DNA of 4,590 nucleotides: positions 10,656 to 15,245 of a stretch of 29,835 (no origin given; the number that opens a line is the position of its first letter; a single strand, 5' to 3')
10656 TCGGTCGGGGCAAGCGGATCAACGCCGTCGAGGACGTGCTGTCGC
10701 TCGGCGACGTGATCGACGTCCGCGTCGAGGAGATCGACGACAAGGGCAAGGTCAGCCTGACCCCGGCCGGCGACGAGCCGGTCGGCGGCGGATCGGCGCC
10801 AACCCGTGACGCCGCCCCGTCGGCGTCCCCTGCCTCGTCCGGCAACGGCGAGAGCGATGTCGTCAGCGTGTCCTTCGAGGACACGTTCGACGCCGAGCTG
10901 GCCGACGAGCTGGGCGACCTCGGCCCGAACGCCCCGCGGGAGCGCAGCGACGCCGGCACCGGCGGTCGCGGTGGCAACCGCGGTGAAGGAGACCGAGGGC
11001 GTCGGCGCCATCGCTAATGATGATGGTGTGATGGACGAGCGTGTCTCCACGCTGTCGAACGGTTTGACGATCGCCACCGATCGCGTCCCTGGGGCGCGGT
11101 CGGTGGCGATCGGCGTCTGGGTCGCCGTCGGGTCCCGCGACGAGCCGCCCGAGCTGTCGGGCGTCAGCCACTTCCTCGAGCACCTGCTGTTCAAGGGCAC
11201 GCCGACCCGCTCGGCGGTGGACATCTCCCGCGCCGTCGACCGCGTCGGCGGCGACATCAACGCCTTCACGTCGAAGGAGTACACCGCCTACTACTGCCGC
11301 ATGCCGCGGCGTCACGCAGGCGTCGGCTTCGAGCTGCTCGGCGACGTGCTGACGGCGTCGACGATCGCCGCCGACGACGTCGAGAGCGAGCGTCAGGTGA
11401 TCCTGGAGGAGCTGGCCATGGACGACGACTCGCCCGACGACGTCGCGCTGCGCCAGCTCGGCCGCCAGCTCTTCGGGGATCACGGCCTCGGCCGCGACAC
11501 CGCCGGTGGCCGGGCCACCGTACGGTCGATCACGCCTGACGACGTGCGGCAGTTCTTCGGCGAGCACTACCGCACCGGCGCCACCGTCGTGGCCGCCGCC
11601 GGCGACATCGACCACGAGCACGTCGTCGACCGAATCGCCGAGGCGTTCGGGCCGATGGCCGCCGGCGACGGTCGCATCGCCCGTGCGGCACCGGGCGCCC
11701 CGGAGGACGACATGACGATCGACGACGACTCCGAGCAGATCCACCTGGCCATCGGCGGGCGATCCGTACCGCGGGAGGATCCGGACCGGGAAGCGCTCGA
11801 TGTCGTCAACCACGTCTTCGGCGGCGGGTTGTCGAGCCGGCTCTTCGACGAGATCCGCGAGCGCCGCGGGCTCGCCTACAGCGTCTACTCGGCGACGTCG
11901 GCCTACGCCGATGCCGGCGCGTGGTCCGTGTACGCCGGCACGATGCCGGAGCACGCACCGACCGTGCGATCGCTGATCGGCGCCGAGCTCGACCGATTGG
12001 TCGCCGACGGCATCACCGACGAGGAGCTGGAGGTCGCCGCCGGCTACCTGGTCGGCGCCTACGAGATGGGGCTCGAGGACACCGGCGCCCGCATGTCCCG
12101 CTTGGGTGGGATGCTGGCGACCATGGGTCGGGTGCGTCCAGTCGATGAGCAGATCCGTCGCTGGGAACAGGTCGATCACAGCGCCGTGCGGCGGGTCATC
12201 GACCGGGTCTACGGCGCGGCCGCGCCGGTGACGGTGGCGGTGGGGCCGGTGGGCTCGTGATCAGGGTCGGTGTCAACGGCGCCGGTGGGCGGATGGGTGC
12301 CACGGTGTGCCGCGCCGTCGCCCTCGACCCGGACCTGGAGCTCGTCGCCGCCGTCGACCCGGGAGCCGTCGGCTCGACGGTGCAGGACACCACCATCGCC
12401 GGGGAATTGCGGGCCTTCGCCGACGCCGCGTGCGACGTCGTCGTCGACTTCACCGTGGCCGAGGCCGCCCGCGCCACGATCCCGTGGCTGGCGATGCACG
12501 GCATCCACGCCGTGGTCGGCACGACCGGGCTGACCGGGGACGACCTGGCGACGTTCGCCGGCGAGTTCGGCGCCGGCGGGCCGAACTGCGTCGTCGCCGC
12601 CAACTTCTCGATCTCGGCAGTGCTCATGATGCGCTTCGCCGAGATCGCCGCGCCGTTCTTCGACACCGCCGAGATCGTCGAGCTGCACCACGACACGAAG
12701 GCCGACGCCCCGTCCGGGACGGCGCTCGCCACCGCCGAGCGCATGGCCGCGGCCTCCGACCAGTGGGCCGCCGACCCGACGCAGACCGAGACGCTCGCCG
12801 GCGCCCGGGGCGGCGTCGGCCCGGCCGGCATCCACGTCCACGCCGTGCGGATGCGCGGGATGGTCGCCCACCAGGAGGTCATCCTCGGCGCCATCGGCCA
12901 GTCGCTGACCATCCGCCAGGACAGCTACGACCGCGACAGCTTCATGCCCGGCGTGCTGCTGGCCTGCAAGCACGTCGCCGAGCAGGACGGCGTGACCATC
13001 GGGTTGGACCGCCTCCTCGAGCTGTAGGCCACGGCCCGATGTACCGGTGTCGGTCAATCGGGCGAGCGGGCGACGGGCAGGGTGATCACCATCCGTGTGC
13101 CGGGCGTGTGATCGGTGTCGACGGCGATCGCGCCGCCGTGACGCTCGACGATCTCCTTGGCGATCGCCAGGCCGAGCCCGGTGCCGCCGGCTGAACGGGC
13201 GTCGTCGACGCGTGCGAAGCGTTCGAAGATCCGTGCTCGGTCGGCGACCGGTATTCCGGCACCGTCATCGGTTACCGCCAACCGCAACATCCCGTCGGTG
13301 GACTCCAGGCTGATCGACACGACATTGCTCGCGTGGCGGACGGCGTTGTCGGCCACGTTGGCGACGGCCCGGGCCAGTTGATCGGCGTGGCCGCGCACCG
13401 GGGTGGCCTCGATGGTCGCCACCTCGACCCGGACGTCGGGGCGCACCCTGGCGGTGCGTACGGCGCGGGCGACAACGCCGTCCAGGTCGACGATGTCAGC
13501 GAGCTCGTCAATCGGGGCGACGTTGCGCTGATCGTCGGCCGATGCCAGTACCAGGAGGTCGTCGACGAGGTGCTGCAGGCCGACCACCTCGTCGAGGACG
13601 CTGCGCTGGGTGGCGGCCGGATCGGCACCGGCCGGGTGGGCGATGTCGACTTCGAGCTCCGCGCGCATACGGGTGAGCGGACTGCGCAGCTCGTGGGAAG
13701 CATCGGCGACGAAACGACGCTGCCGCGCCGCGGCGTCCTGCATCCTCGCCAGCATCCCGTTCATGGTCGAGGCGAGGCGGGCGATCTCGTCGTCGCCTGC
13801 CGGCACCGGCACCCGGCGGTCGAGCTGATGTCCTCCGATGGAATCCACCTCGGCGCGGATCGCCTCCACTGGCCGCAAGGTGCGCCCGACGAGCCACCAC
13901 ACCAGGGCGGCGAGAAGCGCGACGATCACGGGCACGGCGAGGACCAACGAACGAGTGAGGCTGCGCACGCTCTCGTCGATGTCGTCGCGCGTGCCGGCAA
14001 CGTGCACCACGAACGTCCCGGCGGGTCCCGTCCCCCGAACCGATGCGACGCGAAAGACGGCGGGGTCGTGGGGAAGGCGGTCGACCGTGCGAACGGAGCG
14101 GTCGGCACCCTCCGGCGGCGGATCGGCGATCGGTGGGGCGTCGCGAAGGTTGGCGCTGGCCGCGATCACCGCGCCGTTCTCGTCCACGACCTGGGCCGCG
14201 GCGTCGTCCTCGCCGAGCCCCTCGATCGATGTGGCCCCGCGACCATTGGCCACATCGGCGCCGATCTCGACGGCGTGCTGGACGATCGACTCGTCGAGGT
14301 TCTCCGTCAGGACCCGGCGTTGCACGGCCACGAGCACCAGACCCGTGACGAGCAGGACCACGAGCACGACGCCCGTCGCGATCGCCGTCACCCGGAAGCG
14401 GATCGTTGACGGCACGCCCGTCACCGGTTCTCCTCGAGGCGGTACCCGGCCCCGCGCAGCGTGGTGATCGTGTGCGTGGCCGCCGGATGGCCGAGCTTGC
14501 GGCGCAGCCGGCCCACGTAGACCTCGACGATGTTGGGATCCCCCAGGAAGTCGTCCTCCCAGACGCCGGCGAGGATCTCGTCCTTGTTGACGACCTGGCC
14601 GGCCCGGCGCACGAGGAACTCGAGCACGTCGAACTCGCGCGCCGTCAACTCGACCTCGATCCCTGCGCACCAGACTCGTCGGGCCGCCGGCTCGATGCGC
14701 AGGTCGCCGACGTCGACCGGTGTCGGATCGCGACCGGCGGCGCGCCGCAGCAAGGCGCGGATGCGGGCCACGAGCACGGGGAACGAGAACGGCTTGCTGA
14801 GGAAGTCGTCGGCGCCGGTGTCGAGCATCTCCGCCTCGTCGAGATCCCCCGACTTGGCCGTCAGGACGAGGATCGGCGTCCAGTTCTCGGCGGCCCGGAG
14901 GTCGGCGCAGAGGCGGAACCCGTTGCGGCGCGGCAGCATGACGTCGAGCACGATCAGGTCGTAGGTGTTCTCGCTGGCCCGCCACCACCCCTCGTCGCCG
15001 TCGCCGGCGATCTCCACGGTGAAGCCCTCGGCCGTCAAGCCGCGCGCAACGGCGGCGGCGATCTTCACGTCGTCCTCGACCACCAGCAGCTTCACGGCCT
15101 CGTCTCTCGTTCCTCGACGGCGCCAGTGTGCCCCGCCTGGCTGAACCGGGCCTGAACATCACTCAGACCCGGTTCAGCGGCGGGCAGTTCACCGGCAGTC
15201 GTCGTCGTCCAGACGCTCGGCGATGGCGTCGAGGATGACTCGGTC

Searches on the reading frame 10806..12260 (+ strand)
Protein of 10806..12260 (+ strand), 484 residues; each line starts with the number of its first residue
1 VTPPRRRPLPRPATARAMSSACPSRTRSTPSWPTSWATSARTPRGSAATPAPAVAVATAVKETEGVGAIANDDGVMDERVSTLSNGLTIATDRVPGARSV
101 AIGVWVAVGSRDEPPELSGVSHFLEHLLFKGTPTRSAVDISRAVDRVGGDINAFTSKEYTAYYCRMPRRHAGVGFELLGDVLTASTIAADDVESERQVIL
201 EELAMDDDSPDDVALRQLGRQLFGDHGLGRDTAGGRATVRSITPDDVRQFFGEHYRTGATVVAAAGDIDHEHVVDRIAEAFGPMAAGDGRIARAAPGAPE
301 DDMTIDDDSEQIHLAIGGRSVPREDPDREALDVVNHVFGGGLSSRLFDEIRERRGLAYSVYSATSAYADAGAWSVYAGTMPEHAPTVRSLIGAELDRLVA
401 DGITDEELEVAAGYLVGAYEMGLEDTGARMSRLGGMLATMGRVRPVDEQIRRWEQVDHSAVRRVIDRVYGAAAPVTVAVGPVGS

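Call 3: search_protein_families(library=pfam, proteins=[window:10806-12260:+])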
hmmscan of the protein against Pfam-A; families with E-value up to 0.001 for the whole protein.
window:10806-12260:+ (484 aa): 2 families
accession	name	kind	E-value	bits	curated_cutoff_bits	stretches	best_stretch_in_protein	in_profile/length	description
PF05193.26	Peptidase_M16_C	-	1.1e-37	130.2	23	1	241-411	1-177/181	Peptidase M16 inactive domain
PF00675.25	Peptidase_M16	-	2e-33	115.8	22.3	1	89-233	2-146/149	Insulinase (Peptidase family M16)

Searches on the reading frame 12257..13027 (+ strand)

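Call 3: search_protein_families(library=pfam, proteins=[window:12257-13027:+])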
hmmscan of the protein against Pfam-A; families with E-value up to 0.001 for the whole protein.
window:12257-13027:+ (256 aa): 3 families
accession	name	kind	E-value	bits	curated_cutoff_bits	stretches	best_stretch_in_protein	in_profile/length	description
PF05173.19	DapB_C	-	1.2e-29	103.3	27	1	121-253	2-120/121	Dihydrodipicolinate reductase, C-terminus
PF01113.26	DapB_N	-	3.8e-22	79.1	25.6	1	2-117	1-124/124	Dihydrodipicolinate reductase, N-terminus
PF00044.30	Gp_dh_N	-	0.001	19.8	31.7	0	2-92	1-97/101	Glyceraldehyde 3-phosphate dehydrogenase, NAD binding domain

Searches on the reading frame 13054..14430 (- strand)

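Call 3: search_protein_families(library=pfam, proteins=[window:13054-14430:-])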
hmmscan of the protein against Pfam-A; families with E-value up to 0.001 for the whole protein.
window:13054-14430:- (458 aa): 5 families
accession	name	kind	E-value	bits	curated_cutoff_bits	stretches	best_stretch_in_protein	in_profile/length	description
PF02518.31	HATPase_c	-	1.8e-27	96.4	26.4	1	348-454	2-110/111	Histidine kinase-, DNA gyrase B-, and HSP90-like ATPase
PF00672.30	HAMP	-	3.5e-11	43.7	25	1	179-231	1-52/53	HAMP domain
PF00512.31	HisKA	-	4.3e-10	39.9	26.9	1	237-300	2-65/66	His Kinase A (phospho-acceptor) domain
PF13581.12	HATPase_c_2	-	4.8e-05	23.8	27.4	1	348-430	28-111/127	Histidine kinase-like ATPase domain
PF13589.12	HATPase_c_3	-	0.00012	22.5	25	1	352-424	3-80/137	Histidine kinase-, DNA gyrase B-, and HSP90-like ATPase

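Call 22: search_protein_families(library=ncbifam, proteins=[window:13054-14424:-], max_evalue=0.01)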
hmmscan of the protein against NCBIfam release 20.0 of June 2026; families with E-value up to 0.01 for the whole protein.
window:13054-14424:- (456 aa): 88 families (the best 25 are shown)
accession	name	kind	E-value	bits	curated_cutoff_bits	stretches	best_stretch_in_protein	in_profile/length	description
TIGR01386.1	cztS_silS_copS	subfamily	2.3e-58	198.3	292.55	1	43-450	38-457/457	heavy metal sensor histidine kinase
NF033092.0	HK_WalK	equivalog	5.7e-47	160.6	725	2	234-451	371-594/594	cell wall metabolism sensor histidine kinase WalK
NF007007.0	PRK09470.1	equivalog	1.2e-42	146.4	486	1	164-452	174-460/463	envelope stress sensor histidine kinase CpxA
NF040691.1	MtrAB_MtrB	equivalog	4.5e-42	144.7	450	1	149-452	179-493/507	MtrAB system histidine kinase MtrB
TIGR02966.1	phoR_proteo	equivalog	5.3e-42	144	334.2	1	228-447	107-331/333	phosphate regulon sensor histidine kinase PhoR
NF041735.1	hist_kin_RppB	equivalog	1.6e-41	142.5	400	1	234-450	215-438/438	two-component system sensor histidine kinase RppB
NF012163.2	BaeS_SmeS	equivalog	9.5e-41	140.2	500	1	161-450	166-457/457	sensor histidine kinase efflux regulator BaeS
NF007837.0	PRK10549.1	equivalog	3.1e-40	138.3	603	1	166-454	171-461/466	envelope stress sensor histidine kinase BaeS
NF046044.1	PnpS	equivalog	8.5e-40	137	400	1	233-450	168-390/390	two-component system histidine kinase PnpS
NF007898.0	PRK10604.1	equivalog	3.6e-39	135.2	478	1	179-453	157-425/433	two-component system sensor histidine kinase RstB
NF007345.0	PRK09835.1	subfamily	1e-38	133.1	423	1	153-451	180-480/482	Cu(+)/Ag(+) sensor histidine kinase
NF008312.0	PRK11100.1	equivalog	4.6e-38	131.3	356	1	149-451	177-474/477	two-component system sensor histidine kinase CreC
NF007004.0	PRK09467.1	equivalog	3.9e-36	124.8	415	1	159-452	157-437/440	two-component system sensor histidine kinase EnvZ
NF008025.0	PRK10755.1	equivalog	1.1e-32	113.1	314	1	146-451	55-356/362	two-component system sensor histidine kinase PmrB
NF007664.1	PRK10337.1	equivalog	1.6e-31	109.5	475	1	159-442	155-435/442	quorum sensing histidine kinase QseC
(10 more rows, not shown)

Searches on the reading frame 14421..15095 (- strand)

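Call 3: search_protein_families(library=pfam, proteins=[window:14421-15095:-])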
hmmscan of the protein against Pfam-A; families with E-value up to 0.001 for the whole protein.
window:14421-15095:- (224 aa): 2 families
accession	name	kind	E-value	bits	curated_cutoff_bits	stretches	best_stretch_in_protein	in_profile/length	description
PF00072.30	Response_reg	-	6.6e-26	91.1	30.2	1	4-113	2-111/111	Response regulator receiver domain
PF00486.34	Trans_reg_C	-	5.4e-25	87.7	26.2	1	147-220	3-77/77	Transcriptional regulatory protein, C terminal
